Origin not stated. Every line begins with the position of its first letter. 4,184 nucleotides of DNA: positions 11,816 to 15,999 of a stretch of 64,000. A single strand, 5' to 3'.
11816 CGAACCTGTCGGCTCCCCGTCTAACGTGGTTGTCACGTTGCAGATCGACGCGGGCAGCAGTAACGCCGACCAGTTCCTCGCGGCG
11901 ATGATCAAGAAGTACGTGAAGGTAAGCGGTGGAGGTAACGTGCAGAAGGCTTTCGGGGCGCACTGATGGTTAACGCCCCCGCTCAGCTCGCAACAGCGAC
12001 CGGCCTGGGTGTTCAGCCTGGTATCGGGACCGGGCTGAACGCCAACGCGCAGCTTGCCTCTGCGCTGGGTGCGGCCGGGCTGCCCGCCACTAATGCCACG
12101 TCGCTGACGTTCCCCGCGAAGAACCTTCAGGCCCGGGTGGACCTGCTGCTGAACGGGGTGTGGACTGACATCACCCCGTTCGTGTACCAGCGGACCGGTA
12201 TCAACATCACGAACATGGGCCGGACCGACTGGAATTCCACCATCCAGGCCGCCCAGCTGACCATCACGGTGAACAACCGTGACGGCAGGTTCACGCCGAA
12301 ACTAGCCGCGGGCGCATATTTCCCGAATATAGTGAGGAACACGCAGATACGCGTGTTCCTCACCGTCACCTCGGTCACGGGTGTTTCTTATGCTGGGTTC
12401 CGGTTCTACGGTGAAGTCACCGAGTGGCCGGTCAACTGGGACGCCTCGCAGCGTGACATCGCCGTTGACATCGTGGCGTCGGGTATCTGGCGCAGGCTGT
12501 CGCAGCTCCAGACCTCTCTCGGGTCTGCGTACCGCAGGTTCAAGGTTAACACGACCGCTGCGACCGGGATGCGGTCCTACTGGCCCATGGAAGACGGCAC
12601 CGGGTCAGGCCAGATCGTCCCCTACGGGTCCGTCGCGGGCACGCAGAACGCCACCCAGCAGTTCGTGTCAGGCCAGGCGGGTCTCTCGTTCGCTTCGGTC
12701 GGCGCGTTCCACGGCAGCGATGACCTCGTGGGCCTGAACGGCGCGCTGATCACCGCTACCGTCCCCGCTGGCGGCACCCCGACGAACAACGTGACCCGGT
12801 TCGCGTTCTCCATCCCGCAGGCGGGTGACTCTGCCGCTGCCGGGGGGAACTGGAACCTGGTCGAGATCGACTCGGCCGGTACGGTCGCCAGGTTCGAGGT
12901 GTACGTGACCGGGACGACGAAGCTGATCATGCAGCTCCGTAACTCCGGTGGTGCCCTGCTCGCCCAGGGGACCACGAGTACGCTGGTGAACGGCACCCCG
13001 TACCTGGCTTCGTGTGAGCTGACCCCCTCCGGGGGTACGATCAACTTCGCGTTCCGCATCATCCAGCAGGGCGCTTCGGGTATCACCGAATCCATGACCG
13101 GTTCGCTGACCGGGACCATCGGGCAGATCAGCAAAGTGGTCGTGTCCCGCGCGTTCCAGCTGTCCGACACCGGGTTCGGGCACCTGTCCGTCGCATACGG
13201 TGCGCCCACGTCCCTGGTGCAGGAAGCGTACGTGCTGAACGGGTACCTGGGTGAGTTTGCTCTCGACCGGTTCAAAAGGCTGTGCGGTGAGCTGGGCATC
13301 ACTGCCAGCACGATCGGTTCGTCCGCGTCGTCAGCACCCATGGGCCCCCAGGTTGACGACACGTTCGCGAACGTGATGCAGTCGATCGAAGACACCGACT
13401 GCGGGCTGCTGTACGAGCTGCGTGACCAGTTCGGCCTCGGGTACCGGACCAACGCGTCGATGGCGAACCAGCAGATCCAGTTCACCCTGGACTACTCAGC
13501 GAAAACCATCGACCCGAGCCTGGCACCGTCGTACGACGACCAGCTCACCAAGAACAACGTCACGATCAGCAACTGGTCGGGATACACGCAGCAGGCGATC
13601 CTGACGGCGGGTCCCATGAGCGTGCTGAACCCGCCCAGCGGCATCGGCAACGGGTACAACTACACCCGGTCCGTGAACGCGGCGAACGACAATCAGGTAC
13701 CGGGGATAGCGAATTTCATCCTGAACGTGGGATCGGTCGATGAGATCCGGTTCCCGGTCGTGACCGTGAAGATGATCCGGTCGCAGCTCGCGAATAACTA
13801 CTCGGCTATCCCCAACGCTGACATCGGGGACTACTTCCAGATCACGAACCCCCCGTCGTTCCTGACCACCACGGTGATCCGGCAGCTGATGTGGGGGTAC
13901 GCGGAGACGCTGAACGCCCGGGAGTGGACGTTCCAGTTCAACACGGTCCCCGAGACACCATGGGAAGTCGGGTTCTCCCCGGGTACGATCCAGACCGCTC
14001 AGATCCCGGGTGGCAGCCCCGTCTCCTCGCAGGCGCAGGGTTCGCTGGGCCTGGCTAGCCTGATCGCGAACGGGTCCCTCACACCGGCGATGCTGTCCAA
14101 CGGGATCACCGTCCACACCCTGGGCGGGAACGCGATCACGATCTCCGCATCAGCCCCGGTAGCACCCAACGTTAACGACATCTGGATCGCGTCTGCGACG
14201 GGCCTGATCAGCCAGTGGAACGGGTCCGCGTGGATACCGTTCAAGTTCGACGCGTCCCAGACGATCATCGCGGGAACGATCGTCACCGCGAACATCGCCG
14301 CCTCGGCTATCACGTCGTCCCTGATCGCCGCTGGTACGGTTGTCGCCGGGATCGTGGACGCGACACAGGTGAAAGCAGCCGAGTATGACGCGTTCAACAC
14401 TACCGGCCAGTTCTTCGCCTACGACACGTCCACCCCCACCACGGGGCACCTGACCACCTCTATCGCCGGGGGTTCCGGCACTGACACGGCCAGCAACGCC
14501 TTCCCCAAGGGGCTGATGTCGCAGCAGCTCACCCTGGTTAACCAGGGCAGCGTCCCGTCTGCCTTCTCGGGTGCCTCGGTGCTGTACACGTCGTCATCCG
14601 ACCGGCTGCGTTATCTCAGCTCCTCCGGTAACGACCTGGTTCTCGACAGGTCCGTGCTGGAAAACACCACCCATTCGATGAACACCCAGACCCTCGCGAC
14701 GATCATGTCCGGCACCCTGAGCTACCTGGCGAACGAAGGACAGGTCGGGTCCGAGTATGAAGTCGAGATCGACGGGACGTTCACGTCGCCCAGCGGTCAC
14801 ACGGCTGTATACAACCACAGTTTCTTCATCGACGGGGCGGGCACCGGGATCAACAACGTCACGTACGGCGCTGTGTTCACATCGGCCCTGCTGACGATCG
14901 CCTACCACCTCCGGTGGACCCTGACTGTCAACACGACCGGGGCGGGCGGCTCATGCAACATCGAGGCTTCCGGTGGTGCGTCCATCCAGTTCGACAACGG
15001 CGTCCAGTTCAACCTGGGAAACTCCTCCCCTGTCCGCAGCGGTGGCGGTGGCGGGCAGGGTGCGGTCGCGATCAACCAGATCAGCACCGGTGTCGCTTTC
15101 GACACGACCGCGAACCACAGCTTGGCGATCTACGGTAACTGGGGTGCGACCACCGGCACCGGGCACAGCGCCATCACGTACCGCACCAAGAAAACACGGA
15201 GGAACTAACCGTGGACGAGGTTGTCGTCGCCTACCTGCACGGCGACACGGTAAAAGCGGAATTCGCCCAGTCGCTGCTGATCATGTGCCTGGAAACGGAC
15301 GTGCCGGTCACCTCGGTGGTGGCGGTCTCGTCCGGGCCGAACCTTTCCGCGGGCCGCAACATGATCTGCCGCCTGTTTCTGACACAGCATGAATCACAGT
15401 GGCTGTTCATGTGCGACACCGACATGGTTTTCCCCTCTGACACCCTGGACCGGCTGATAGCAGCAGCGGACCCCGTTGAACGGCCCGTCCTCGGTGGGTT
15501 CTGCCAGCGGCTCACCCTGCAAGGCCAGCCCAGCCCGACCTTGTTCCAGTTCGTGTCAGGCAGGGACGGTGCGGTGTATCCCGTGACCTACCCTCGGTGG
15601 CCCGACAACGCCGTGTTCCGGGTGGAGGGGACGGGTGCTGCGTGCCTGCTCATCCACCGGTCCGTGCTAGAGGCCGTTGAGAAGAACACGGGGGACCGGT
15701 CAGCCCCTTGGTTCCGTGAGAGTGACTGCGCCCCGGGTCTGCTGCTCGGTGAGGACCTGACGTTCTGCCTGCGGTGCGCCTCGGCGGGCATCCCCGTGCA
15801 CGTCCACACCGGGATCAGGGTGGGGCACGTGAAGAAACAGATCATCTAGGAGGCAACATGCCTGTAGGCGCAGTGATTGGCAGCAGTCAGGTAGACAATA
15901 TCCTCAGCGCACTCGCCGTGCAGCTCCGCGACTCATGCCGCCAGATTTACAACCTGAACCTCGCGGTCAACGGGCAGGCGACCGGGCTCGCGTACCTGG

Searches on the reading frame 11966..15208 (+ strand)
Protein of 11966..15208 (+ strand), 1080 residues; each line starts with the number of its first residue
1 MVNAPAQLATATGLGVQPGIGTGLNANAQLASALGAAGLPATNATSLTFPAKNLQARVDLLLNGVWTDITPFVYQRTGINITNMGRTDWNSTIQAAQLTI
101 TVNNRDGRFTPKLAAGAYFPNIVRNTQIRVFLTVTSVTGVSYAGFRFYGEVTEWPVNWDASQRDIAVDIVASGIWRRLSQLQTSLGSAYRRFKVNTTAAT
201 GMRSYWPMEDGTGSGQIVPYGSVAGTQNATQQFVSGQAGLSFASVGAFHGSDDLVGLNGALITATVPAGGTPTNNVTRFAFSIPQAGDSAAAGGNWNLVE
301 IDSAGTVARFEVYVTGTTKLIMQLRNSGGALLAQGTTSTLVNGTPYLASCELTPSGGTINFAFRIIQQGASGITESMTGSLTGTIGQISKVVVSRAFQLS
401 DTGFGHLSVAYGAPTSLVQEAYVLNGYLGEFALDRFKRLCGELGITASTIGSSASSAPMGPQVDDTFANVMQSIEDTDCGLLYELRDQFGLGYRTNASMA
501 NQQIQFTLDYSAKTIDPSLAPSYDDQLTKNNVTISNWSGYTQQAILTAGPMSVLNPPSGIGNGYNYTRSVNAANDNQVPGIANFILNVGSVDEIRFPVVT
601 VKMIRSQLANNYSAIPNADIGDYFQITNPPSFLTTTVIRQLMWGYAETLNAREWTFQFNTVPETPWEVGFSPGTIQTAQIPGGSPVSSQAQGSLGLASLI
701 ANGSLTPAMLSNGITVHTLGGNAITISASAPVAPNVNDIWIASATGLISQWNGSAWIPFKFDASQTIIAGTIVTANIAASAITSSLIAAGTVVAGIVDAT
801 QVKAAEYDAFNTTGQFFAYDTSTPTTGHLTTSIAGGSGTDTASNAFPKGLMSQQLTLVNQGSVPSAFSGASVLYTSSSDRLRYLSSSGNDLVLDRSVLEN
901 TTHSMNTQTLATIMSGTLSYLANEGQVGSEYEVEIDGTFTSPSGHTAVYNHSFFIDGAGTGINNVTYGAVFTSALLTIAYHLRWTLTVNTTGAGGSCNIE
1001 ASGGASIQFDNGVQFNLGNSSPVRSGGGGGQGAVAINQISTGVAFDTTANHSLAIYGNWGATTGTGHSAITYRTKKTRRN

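Call 18: search_protein_families(library=phrogs, proteins=[window:11966-15208:+], max_evalue=0.01)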
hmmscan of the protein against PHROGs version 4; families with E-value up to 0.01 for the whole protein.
window:11966-15208:+ (1080 aa): 2 families
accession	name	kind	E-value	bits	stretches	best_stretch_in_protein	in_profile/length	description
phrog_5313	-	unknown function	8.5e-118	395.9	2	134-820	428-1000/1052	-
phrog_24476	-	other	5.1e-24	85.1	1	506-782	431-708/1066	phosphodiesterase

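Call 33: search_dna_similar(query=window:11966-15208:+, collection=phages, mode=protein, max_rows=15)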
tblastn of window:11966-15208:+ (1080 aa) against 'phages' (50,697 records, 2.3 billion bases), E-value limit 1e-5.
Records with a match: 33; places in all: 33; records where one place covers at least 80% of the query: 0.
Best place of each record, by identity: <60% 33.
By first word of the organism name: Streptomyces 32; Thermobifida 1.
By host as written in the record: Streptomyces sanglieri UNT16F27A 16; Streptomyces viridochromogenes DSM40736 5; Streptomyces platensis MJ1A1 2; Streptomyces avermitilis 2; Streptomyces venezuelae ATCC 10712 2; Streptomyces griseus ATCC 10137 2; Streptomyces coelicolor M600 1; Thermobifida fusca NTU22 1; and 2 more.
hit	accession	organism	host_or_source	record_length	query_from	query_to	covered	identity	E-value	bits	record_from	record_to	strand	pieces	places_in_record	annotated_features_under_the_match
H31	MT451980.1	Streptomyces phage Ignacio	Streptomyces sanglieri UNT16F27A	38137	47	670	56%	30.1%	2e-44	246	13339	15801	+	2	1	18: hypothetical protein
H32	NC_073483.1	Streptomyces phage Ignacio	Streptomyces sanglieri UNT16F27A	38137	47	670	56%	30.1%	2e-44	246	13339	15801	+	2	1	18: hypothetical protein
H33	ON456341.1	Streptomyces phage HFrancette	Streptomyces sanglieri UNT16F27A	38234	47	670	56%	30.1%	2e-44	246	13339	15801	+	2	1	18: hypothetical protein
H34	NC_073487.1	Streptomyces phage HFrancette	Streptomyces sanglieri UNT16F27A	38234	47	670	56%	30.1%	2e-44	246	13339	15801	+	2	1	18: hypothetical protein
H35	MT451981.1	Streptomyces phage Vondra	Streptomyces sanglieri UNT16F27A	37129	47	670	56%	30.0%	2e-44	246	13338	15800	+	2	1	18: hypothetical protein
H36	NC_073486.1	Streptomyces phage Vondra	Streptomyces sanglieri UNT16F27A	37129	47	670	56%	30.0%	2e-44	246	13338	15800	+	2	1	18: hypothetical protein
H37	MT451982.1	Streptomyces phage Cumberbatch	Streptomyces sanglieri UNT16F27A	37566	47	670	56%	29.9%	2e-45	250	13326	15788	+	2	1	18: hypothetical protein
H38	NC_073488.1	Streptomyces phage Cumberbatch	Streptomyces sanglieri UNT16F27A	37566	47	670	56%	29.9%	2e-45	250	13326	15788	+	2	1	18: hypothetical protein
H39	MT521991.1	Streptomyces phage Eklok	Streptomyces sanglieri UNT16F27A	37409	47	670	56%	29.9%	2e-44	242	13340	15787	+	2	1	18: hypothetical protein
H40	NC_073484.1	Streptomyces phage Eklok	Streptomyces sanglieri UNT16F27A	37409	47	670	56%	29.9%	2e-44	242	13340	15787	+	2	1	18: hypothetical protein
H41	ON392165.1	Streptomyces phage Eastland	Streptomyces sanglieri UNT16F27A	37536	47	670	56%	29.9%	2e-44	242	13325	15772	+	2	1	18: hypothetical protein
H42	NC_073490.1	Streptomyces phage Eastland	Streptomyces sanglieri UNT16F27A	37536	47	670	56%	29.9%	2e-44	242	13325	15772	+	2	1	18: hypothetical protein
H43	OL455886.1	Streptomyces phage Piccadilly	Streptomyces sanglieri UNT16F27A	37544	47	670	56%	29.9%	2e-44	242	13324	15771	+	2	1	18: hypothetical protein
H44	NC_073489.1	Streptomyces phage Piccadilly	Streptomyces sanglieri UNT16F27A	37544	47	670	56%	29.9%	2e-44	242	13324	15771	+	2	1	18: hypothetical protein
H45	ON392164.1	Streptomyces phage AxeJC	Streptomyces sanglieri UNT16F27A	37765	47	670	56%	29.9%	2e-44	242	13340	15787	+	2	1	18: hypothetical protein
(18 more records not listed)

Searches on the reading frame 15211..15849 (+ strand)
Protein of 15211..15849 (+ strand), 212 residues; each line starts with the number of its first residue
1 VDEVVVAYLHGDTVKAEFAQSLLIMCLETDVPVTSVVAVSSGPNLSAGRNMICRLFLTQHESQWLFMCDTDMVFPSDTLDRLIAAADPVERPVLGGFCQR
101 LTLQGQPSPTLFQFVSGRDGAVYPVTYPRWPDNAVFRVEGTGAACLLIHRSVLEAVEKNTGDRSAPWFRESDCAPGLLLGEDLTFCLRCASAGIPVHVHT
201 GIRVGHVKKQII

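Call 5: search_protein_families(library=pfam, proteins=[window:15211-15849:+], max_evalue=0.01)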
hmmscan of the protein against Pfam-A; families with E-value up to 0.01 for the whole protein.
window:15211-15849:+ (212 aa): 2 families
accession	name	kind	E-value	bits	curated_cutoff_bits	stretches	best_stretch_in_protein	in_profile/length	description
PF13641.12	Glyco_tranf_2_3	-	0.00053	20.5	27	1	59-208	84-213/230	Glycosyltransferase like family 2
PF12804.13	NTP_transf_3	-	0.0044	17.6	27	0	58-165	81-150/160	MobA-like NTP transferase domain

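Call 18: search_protein_families(library=phrogs, proteins=[window:15211-15849:+], max_evalue=0.01)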
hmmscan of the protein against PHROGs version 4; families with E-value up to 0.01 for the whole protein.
window:15211-15849:+ (212 aa): 3 families
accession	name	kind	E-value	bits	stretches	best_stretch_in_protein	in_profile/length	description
phrog_34859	-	moron, auxiliary metabolic gene and host takeover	6.1e-21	76.2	1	4-209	9-215/247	glycosyltransferase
phrog_1574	-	unknown function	4.9e-10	40.5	1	46-212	57-234/240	-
phrog_12406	-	moron, auxiliary metabolic gene and host takeover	0.0036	17.7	1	30-209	28-196/242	glycosyltransferase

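Call 19: search_protein_families(library=ncbifam, proteins=[window:15211-15849:+], max_evalue=0.01)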
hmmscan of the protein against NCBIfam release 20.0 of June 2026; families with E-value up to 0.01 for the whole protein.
window:15211-15849:+ (212 aa): 0 families
